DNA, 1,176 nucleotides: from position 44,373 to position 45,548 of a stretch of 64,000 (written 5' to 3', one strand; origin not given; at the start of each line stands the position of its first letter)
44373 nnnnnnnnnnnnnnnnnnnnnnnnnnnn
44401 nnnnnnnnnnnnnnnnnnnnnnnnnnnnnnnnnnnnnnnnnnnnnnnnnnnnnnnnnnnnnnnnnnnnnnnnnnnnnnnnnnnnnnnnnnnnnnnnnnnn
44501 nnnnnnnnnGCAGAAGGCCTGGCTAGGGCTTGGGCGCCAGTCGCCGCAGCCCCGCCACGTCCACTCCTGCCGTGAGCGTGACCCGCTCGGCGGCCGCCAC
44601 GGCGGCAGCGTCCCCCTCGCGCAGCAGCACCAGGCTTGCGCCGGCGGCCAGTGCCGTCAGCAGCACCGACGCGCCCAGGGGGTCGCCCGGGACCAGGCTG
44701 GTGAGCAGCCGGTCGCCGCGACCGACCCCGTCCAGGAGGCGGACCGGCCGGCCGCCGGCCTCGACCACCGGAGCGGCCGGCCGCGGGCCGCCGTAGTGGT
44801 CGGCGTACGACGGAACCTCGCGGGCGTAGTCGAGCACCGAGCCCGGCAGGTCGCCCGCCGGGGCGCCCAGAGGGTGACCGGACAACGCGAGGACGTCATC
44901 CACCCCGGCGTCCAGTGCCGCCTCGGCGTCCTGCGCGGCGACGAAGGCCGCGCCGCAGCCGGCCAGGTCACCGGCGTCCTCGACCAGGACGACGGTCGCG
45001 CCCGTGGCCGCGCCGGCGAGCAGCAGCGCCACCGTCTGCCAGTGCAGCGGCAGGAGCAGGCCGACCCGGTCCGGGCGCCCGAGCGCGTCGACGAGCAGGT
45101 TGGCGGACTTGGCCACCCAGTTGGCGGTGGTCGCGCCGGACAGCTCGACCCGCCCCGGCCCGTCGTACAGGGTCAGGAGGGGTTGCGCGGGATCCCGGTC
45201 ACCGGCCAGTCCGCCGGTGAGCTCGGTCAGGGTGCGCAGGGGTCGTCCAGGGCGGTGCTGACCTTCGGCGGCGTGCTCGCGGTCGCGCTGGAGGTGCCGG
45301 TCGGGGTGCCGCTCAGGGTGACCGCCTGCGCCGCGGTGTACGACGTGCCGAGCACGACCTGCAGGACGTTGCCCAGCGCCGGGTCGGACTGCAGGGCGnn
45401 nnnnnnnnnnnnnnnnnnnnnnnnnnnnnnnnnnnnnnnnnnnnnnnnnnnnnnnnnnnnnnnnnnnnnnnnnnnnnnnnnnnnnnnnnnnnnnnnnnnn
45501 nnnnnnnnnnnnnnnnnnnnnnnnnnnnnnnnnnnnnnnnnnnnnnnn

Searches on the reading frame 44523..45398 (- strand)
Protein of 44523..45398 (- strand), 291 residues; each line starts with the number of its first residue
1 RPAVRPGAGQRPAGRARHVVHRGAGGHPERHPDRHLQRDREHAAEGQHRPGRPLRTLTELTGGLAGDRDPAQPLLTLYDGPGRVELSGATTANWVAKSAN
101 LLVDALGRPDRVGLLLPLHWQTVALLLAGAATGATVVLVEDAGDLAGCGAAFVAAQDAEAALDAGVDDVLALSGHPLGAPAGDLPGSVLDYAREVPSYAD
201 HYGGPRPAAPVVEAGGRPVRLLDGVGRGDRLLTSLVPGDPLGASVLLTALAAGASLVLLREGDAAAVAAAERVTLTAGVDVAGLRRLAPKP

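Call 12: search_protein_families(library=pfam, proteins=[window:44523-45398:-], max_evalue=0.01)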
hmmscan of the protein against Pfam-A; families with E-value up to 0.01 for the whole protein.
window:44523-45398:- (291 aa): 1 family
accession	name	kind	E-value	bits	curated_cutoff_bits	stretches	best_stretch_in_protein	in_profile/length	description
PF00501.34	AMP-binding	-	9.5e-06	25.1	29.9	1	83-141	19-78/384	AMP-binding enzyme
